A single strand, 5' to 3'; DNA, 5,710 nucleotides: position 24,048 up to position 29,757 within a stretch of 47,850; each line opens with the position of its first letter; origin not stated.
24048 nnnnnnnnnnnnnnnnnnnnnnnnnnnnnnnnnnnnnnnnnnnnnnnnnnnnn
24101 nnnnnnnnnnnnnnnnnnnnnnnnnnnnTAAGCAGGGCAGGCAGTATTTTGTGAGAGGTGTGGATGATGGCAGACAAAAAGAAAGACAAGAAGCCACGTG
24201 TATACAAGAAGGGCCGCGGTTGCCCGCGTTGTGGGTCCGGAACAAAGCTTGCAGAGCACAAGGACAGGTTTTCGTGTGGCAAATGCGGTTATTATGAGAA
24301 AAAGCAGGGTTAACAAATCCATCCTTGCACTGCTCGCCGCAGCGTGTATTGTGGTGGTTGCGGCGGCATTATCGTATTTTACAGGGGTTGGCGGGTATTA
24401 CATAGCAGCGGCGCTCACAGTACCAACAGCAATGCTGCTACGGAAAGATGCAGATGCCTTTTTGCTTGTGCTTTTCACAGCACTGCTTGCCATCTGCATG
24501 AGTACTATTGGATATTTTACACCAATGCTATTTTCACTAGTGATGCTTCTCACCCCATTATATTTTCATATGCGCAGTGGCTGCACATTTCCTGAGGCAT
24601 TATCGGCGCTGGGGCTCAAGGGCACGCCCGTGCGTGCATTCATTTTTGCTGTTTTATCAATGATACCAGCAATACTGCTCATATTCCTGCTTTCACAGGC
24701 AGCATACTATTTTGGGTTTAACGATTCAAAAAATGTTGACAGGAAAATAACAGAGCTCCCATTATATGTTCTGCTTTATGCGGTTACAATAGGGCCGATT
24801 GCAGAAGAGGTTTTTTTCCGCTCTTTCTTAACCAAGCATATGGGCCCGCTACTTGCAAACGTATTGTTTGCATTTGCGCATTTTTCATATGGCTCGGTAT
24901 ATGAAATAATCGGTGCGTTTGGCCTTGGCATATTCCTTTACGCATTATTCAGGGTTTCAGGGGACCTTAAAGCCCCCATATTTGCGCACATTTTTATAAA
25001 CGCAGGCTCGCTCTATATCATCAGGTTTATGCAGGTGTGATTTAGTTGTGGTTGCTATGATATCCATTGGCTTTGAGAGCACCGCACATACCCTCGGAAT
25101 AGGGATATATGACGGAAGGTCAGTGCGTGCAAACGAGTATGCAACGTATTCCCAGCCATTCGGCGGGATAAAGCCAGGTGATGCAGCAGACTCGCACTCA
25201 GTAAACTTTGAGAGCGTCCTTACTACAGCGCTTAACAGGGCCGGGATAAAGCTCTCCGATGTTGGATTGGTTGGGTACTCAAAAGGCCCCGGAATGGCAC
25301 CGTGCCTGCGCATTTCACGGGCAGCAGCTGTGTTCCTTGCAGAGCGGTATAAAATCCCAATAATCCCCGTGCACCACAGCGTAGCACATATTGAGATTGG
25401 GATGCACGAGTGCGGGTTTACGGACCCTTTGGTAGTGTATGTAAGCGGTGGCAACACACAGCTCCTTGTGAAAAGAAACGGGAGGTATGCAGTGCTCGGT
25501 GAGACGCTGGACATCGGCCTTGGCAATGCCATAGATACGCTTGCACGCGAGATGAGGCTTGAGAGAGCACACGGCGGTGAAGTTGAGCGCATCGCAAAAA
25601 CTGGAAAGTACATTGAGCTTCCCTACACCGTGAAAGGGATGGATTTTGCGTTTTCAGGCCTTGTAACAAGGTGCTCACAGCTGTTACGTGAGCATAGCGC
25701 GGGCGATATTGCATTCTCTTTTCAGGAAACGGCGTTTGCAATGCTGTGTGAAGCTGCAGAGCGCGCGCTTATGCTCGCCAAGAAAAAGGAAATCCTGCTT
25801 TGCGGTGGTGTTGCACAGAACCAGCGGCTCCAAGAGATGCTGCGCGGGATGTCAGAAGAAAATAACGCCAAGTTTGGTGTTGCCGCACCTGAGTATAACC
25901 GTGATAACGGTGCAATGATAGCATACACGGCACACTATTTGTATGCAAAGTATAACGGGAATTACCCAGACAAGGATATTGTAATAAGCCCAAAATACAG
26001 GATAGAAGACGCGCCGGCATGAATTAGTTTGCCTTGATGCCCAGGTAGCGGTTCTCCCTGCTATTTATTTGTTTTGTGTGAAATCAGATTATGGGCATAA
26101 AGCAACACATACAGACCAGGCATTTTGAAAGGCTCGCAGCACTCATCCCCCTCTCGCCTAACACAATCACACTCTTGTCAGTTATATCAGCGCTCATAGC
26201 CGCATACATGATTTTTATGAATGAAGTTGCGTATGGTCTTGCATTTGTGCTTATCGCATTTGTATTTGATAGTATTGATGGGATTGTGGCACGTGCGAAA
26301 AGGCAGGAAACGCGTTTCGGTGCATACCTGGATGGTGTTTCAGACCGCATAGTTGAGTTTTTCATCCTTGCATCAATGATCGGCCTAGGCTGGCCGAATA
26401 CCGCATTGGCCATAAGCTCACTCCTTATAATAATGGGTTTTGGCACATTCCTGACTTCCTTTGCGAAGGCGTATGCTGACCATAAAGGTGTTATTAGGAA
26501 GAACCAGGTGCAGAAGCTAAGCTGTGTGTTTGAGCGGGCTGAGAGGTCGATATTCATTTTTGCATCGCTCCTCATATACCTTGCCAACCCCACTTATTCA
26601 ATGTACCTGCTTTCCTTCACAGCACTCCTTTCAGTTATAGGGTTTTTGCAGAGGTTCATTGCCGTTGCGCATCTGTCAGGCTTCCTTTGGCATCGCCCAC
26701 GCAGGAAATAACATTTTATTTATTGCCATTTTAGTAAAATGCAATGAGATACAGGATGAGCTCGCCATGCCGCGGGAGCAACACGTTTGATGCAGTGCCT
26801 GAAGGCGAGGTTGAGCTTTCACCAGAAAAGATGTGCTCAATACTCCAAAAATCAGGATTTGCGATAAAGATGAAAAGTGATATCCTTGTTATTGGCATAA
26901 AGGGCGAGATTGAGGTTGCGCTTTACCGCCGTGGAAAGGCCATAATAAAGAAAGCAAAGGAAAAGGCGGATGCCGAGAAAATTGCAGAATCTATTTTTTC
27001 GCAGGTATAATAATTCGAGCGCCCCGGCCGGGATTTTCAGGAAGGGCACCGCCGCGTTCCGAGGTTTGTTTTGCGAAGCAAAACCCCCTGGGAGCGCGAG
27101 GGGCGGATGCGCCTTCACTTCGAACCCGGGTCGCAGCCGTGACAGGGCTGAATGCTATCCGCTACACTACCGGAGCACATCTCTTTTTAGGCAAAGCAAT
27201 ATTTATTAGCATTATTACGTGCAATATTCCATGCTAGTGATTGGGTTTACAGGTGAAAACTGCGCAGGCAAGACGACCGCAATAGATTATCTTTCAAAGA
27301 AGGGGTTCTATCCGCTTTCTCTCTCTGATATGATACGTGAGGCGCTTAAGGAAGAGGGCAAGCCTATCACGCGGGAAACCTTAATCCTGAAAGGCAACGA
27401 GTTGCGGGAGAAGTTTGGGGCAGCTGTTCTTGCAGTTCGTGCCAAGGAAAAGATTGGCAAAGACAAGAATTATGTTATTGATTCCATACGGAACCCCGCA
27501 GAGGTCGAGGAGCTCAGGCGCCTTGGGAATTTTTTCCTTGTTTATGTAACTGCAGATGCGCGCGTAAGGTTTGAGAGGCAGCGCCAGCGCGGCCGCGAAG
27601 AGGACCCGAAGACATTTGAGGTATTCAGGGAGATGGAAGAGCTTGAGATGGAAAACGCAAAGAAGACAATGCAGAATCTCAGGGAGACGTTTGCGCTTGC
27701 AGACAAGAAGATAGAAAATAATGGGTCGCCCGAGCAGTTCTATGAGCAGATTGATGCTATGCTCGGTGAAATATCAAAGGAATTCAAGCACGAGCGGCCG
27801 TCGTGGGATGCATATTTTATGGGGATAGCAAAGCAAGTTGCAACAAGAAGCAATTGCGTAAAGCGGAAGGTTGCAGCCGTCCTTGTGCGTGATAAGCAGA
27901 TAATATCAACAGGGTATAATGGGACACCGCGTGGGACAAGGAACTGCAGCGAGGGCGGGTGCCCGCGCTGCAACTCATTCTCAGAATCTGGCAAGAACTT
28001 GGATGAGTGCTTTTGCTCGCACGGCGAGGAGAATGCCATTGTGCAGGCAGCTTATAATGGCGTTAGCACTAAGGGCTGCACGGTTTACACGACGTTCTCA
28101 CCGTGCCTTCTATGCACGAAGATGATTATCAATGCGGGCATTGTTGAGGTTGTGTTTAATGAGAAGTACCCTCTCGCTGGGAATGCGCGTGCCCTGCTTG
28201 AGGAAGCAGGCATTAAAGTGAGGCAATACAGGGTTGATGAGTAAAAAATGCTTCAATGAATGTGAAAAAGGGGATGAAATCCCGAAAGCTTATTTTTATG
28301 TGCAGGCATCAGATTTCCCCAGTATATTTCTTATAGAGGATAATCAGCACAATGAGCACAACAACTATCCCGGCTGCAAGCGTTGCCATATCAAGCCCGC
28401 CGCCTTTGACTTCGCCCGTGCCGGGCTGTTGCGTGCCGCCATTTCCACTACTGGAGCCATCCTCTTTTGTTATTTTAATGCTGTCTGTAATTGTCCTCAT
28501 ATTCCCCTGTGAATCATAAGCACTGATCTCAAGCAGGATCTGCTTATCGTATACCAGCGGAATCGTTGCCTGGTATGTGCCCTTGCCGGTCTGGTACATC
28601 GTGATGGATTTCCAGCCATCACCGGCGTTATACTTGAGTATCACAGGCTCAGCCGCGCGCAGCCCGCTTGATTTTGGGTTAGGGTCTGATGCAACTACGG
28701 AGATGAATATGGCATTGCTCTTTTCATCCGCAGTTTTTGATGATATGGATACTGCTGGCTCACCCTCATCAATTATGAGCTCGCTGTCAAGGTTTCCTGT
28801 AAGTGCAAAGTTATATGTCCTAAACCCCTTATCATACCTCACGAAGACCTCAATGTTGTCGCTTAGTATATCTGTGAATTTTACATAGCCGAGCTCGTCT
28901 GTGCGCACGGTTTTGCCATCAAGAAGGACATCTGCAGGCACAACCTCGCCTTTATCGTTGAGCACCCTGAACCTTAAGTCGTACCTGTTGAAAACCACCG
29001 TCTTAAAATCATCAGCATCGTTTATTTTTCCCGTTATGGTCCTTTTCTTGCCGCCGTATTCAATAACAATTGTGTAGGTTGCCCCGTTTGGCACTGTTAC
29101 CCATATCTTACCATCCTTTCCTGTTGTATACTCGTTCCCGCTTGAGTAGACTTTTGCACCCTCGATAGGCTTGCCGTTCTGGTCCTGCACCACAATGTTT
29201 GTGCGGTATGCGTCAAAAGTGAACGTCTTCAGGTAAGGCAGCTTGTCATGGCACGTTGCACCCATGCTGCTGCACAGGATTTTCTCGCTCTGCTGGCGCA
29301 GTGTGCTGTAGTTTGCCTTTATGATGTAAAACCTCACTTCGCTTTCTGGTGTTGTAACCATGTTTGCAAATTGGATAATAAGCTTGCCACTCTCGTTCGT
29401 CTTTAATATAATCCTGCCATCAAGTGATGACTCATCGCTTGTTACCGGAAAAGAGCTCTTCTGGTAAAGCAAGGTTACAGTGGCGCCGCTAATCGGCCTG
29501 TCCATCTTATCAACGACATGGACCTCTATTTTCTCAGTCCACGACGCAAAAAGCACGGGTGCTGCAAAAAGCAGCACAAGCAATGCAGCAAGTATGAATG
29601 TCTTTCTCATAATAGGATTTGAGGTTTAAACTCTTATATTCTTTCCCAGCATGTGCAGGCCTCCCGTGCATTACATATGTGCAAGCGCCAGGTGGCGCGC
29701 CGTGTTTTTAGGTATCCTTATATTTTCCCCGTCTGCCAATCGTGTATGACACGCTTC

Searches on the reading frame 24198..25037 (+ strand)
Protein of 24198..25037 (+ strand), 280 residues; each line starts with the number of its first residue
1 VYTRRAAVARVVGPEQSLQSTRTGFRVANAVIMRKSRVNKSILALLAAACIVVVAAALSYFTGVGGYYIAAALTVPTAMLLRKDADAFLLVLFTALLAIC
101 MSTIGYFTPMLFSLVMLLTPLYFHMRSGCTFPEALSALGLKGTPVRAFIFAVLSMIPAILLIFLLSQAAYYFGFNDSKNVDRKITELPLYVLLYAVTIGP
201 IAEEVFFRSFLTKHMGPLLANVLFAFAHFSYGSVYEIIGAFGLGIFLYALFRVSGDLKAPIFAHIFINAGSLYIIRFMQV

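Call 11: search_protein_families(library=pfam, proteins=[window:24198-25037:+], max_evalue=0.01)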
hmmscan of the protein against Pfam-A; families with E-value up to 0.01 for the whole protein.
window:24198-25037:+ (280 aa): 1 family
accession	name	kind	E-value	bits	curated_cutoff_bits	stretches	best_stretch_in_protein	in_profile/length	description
PF02517.21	Rce1-like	-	1.4e-12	48.2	22.4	1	187-269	3-92/93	Type II CAAX prenyl endopeptidase Rce1-like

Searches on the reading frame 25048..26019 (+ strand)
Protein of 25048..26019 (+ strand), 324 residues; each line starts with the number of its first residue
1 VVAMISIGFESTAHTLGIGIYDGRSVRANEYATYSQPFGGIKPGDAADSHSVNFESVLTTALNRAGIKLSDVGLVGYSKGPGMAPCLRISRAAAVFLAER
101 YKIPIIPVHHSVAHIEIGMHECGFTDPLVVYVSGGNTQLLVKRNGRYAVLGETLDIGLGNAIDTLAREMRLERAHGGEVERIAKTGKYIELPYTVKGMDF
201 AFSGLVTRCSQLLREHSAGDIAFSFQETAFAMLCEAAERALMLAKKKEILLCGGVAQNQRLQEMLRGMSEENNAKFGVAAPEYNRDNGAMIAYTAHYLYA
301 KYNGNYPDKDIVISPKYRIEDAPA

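Call 11: search_protein_families(library=pfam, proteins=[window:25048-26019:+], max_evalue=0.01)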
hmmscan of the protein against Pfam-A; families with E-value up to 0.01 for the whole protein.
window:25048-26019:+ (324 aa): 2 families
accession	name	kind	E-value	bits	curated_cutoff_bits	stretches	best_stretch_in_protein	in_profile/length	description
PF00814.31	TsaD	-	1.3e-69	235.3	24.8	1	29-293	8-264/264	tRNA N6-adenosine threonylcarbamoyltransferase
PF22521.2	HypF_C_2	-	1.9e-08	34.9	27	1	178-275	122-223/241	Carbamoyltransferase, Kae1-like Domain, second subdomain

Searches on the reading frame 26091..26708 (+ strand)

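Call 11: search_protein_families(library=pfam, proteins=[window:26091-26708:+], max_evalue=0.01)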
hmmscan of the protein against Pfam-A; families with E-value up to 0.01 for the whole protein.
window:26091-26708:+ (206 aa): 1 family
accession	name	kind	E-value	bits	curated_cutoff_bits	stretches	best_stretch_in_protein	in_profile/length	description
PF01066.26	CDP-OH_P_transf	-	7.5e-18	65.8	22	1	22-182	3-151/152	CDP-alcohol phosphatidyltransferase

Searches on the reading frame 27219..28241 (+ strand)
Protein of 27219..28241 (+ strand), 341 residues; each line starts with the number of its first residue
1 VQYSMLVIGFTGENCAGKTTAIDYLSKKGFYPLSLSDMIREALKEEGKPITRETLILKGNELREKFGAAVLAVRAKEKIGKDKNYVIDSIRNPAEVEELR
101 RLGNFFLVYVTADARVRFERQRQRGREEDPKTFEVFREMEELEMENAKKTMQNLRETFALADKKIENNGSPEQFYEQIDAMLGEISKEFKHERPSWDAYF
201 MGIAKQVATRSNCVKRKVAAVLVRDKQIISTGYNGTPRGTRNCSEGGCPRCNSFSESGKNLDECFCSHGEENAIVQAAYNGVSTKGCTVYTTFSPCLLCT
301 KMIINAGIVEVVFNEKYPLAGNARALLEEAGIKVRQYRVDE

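Call 11: search_protein_families(library=pfam, proteins=[window:27219-28241:+], max_evalue=0.01)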
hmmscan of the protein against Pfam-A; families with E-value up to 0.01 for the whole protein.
window:27219-28241:+ (341 aa): 6 families
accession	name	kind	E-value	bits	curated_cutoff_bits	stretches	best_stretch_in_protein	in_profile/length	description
PF00383.29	dCMP_cyt_deam_1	-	1.1e-24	86.7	25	1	195-313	2-100/102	Cytidine and deoxycytidylate deaminase zinc-binding region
PF14437.12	MafB19-deam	-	2.9e-20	73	27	1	195-339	2-125/142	MafB19-like deaminase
PF13238.12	AAA_18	-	1.9e-12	48.2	29.4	1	8-138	1-120/128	AAA domain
PF13207.12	AAA_17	-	1.4e-07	32.3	27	1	12-135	2-134/136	AAA domain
PF13671.12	AAA_33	-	3.5e-07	31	27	1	9-139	3-136/143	AAA domain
PF13521.12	AAA_28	-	0.0068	17.1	27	0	8-73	2-63/164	AAA domain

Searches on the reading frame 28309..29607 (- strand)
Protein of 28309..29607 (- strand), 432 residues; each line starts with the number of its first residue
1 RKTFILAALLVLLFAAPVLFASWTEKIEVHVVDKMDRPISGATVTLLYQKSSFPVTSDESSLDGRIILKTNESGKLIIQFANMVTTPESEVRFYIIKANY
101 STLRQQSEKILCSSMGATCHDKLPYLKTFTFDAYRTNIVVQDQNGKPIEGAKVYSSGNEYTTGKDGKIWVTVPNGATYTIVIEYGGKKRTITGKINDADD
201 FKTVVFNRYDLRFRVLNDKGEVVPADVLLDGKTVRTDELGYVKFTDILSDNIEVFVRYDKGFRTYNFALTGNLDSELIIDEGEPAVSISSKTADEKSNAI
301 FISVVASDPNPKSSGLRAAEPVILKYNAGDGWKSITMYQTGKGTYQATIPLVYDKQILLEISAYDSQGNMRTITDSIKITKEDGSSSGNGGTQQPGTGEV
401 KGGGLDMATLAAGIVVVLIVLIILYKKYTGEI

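Call 11: search_protein_families(library=pfam, proteins=[window:28309-29607:-], max_evalue=0.01)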
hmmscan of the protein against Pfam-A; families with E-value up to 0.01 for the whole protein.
window:28309-29607:- (432 aa): 7 families
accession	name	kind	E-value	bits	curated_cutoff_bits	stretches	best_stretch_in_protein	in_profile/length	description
PF13620.12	CarboxypepD_reg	-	1.4e-12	48.2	32.3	1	139-192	5-64/82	Carboxypeptidase regulatory-like domain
PF02369.22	Big_1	-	5.2e-06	26.9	34.9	0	137-180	22-76/93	Bacterial Ig-like domain (group 1)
PF13715.12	CarbopepD_reg_2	-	3.2e-05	24.3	32.2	0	139-190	5-59/88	CarboxypepD_reg-like domain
PF24107.1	DUF7382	-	0.00061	20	27.4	0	25-75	20-61/65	Domain of unknown function (DUF7382)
PF10794.15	DUF2606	-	0.00062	19.9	25.4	1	20-78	41-96/134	Protein of unknown function (DUF2606)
PF17802.7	SpaA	-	0.0017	18.9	23.1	0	142-180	9-56/91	Prealbumin-like fold domain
PF17789.7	MG4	-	0.0046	17.6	24.7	0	134-172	16-60/95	Macroglobulin domain MG4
